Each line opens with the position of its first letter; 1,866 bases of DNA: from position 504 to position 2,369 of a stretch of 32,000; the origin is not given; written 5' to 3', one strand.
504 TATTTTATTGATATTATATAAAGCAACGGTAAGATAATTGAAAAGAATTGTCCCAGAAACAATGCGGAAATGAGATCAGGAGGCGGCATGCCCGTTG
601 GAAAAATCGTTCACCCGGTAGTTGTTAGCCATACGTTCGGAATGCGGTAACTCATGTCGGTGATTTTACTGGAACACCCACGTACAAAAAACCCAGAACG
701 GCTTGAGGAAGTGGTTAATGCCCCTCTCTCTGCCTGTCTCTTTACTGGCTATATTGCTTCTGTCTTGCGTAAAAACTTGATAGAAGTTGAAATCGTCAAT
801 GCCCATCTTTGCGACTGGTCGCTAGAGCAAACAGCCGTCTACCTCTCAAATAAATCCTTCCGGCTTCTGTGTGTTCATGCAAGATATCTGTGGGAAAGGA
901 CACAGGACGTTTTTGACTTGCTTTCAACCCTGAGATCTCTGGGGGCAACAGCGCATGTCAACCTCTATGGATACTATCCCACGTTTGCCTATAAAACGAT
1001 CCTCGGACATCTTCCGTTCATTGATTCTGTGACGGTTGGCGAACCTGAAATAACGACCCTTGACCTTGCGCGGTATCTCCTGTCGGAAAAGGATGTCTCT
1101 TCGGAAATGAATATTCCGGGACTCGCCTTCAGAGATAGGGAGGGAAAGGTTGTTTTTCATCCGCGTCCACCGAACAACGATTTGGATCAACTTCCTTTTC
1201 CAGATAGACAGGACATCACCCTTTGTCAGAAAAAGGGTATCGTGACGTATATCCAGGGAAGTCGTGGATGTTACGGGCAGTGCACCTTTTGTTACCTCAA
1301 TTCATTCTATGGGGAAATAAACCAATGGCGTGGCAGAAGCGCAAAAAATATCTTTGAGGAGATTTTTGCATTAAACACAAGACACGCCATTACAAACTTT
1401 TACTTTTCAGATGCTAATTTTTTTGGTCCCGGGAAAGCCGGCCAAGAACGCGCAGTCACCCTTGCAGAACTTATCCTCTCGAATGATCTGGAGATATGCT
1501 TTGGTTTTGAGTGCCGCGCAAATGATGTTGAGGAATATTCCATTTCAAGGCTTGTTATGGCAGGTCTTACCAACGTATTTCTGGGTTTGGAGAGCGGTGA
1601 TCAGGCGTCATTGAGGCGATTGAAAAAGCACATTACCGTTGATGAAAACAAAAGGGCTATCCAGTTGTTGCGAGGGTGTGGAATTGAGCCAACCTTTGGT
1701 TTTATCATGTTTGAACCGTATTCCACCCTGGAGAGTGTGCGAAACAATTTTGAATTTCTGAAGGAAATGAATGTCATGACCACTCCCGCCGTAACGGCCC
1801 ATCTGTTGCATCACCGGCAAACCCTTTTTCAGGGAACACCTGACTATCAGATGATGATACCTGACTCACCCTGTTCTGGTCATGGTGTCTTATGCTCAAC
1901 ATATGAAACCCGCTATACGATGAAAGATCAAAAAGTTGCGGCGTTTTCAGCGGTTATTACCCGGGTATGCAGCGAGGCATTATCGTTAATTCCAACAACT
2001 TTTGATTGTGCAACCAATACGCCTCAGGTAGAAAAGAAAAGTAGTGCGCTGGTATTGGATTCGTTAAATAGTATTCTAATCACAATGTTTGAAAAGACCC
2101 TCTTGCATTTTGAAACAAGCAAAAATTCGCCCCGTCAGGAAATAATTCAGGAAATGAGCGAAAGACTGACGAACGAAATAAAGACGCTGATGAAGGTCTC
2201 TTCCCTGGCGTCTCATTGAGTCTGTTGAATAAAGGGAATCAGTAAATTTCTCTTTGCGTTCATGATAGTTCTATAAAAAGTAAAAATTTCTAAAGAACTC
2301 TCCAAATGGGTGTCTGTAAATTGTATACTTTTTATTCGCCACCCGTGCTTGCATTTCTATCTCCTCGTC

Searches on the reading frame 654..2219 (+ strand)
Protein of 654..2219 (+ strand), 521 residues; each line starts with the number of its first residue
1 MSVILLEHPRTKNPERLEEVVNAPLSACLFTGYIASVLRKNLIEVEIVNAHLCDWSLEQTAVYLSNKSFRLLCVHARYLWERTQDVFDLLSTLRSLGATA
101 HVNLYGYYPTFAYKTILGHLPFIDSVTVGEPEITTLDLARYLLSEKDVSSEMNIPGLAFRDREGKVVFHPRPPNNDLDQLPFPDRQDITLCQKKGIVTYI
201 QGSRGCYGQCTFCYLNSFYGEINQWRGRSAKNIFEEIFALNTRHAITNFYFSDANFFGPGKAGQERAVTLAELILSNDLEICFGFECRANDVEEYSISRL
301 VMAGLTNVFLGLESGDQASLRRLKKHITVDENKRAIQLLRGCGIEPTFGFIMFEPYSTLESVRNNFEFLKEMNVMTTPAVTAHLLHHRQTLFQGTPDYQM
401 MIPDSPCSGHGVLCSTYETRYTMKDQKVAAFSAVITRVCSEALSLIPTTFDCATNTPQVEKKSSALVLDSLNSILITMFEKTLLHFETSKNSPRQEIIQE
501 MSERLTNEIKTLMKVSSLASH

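Call 13: find_encoding_contigs(protein=window:654-2219:+, flank=1000, max_places=4)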
Protein window:654-2219:+ (521 aa): no gene with exactly this product is on record in the collection.

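Call 14: search_protein_families(library=pfam, proteins=[window:654-2219:+], max_evalue=0.01)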
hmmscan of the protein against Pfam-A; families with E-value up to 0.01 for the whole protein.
window:654-2219:+ (521 aa): 1 family
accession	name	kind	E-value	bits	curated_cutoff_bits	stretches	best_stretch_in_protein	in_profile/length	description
PF04055.27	Radical_SAM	-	1.1e-13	52.2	29.5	1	203-369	4-166/166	Radical SAM superfamily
